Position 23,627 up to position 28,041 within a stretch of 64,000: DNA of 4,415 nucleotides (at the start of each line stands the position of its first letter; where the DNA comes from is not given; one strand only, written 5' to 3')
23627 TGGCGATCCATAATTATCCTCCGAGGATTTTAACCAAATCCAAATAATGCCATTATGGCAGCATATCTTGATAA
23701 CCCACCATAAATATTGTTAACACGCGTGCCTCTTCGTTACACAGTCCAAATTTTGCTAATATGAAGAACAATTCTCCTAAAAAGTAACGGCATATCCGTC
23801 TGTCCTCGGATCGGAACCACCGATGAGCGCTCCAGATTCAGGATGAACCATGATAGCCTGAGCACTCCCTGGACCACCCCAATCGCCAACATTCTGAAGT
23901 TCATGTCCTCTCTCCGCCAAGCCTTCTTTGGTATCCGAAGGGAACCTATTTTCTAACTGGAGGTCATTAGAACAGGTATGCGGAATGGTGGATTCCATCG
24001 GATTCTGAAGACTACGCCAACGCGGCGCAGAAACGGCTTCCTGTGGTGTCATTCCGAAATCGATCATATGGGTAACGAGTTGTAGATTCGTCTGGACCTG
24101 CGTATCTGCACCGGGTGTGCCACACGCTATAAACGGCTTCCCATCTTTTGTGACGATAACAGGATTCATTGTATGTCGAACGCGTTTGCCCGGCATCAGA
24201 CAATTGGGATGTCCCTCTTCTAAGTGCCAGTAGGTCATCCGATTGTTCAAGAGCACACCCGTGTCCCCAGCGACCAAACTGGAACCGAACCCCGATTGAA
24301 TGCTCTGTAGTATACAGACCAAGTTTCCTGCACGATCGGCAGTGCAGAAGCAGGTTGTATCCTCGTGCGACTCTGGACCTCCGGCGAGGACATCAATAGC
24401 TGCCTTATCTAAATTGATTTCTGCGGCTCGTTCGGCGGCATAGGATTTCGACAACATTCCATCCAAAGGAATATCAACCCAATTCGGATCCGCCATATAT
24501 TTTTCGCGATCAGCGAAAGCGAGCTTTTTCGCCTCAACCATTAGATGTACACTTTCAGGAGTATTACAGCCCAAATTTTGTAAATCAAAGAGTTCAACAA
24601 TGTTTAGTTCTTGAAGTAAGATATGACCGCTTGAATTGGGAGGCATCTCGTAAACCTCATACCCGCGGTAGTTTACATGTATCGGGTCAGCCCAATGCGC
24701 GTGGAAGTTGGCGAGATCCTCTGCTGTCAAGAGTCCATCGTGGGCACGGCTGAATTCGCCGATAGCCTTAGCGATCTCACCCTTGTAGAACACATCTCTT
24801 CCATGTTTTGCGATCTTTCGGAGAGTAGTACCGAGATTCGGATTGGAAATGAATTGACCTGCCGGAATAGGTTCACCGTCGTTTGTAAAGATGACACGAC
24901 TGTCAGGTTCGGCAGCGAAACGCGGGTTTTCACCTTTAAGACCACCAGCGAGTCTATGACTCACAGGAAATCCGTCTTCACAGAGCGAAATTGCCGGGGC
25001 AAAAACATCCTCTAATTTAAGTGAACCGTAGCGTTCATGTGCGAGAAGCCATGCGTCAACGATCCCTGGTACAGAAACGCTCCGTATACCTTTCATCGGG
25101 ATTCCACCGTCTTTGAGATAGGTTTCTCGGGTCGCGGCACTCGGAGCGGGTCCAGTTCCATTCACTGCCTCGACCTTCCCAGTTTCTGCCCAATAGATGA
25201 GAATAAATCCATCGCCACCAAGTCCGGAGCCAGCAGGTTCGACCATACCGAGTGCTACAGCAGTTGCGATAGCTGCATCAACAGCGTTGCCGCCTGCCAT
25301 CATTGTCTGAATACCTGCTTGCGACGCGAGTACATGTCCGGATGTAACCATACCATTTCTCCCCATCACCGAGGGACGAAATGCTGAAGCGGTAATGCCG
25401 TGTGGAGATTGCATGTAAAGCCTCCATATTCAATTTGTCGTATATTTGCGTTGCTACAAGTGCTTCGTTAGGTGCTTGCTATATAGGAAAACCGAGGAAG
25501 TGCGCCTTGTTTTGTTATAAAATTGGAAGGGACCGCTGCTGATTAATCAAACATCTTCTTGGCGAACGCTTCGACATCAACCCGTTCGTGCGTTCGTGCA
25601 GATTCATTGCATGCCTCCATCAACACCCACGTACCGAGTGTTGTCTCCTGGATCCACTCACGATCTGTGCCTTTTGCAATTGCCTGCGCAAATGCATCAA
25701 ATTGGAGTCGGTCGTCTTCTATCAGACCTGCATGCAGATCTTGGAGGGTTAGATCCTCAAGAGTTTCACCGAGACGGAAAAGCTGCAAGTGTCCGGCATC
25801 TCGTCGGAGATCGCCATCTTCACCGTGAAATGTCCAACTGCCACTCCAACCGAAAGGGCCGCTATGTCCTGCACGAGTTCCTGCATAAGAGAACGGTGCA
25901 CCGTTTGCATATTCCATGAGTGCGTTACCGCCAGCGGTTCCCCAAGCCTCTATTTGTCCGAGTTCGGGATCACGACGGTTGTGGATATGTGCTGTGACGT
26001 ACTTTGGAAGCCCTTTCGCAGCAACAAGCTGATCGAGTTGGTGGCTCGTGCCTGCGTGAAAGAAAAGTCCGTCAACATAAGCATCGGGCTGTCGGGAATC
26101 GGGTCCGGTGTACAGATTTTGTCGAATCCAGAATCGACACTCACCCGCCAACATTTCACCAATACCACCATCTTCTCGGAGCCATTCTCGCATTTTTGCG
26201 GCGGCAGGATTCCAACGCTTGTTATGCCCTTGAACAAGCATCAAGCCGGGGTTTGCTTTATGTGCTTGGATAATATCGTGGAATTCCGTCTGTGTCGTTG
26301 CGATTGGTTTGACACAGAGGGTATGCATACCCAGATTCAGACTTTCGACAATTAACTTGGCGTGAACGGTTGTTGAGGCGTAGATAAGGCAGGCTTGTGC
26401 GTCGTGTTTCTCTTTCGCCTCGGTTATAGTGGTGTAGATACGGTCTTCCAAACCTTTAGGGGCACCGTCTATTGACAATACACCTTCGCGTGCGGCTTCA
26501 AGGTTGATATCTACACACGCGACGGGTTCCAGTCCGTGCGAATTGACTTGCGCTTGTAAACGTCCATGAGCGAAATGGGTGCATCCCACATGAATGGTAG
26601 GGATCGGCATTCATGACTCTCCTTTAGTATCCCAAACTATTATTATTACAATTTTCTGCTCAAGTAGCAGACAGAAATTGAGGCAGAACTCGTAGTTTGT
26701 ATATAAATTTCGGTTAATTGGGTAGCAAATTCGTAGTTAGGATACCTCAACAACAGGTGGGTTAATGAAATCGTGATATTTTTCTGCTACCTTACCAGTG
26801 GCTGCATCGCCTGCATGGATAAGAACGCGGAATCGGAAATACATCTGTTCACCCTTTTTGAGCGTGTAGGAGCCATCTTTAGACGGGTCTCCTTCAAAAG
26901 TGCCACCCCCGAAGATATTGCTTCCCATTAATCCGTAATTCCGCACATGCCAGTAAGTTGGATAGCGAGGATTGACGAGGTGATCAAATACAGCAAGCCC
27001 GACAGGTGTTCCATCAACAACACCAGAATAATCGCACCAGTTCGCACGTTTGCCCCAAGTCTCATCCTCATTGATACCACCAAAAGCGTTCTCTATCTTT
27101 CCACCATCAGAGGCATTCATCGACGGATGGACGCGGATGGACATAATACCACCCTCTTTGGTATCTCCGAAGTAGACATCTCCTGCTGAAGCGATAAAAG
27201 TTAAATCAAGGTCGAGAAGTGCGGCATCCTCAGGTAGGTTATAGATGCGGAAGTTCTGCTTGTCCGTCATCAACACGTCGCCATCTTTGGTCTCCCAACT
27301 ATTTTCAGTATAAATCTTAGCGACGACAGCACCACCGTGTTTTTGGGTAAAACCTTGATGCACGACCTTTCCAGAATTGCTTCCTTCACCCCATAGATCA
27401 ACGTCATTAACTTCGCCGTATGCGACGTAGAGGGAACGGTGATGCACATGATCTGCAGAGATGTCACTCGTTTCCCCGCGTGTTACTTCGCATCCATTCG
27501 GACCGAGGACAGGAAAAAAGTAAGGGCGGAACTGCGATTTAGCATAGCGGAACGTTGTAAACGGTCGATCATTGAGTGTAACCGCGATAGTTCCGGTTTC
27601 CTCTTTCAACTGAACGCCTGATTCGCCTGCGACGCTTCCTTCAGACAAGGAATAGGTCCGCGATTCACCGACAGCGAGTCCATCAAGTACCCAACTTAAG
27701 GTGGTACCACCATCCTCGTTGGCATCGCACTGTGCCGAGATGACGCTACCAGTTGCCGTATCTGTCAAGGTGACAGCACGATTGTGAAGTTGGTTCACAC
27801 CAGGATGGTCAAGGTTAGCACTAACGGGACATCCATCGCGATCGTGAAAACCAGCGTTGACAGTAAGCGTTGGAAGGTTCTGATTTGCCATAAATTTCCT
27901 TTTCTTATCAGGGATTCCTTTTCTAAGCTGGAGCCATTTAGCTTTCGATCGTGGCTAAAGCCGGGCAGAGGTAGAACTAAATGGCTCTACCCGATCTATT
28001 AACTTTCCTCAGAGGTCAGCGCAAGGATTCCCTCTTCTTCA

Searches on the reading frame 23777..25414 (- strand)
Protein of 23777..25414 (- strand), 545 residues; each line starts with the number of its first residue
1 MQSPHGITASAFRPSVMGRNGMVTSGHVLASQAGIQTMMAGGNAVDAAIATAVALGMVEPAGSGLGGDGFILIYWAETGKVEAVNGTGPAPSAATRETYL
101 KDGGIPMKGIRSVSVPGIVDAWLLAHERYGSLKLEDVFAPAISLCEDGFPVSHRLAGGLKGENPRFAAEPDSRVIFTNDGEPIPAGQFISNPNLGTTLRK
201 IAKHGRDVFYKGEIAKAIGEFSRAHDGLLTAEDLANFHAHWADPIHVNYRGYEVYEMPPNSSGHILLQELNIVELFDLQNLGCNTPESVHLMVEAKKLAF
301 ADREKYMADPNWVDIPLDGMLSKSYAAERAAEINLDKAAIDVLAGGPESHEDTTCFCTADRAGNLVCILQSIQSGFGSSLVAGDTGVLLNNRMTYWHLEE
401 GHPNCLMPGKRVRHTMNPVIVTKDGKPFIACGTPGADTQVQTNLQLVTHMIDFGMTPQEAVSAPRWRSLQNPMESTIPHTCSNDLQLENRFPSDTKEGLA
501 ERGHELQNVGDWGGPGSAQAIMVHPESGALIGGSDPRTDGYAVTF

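Call 50: search_protein_families(library=pfam, proteins=[window:23777-25414:-], max_evalue=0.00001)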
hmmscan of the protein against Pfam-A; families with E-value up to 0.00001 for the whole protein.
window:23777-25414:- (545 aa): 1 family
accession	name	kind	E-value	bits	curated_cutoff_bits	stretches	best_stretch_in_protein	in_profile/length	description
PF01019.26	G_glu_transpept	-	8.8e-157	523.4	27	1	38-540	4-512/512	Gamma-glutamyltranspeptidase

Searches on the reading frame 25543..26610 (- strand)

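Call 50: search_protein_families(library=pfam, proteins=[window:25543-26610:-], max_evalue=0.00001)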
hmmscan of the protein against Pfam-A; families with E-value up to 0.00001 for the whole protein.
window:25543-26610:- (355 aa): 2 families
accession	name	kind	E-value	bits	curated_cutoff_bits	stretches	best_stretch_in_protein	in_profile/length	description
PF02894.22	GFO_IDH_MocA_C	-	6.3e-07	29.8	22.9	1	175-345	35-217/218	Oxidoreductase family, C-terminal alpha/beta domain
PF01408.29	GFO_IDH_MocA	-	9.3e-07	30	24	1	8-121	6-113/120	Oxidoreductase family, NAD-binding Rossmann fold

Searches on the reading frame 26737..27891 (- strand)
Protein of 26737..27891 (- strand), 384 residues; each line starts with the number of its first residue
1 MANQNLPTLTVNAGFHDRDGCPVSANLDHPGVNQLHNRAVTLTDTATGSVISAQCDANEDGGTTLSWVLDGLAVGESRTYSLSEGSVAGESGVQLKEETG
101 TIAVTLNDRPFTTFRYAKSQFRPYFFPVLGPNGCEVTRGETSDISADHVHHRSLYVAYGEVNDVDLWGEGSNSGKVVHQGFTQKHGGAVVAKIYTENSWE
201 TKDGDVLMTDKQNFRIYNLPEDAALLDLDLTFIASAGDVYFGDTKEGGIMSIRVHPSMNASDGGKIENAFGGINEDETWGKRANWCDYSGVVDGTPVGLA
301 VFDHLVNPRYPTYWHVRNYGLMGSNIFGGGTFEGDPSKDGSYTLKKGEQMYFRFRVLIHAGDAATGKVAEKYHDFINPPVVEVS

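Call 67: search_protein_families(library=pfam, proteins=[window:26737-27891:-], max_evalue=0.00001)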
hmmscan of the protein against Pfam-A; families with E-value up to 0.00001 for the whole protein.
window:26737-27891:- (384 aa): 1 family
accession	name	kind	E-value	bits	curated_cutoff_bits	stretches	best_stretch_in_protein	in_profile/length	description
PF14100.11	DUF6807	-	3.6e-69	233.8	27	1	102-371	2-268/270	Family of unknown function (DUF6807)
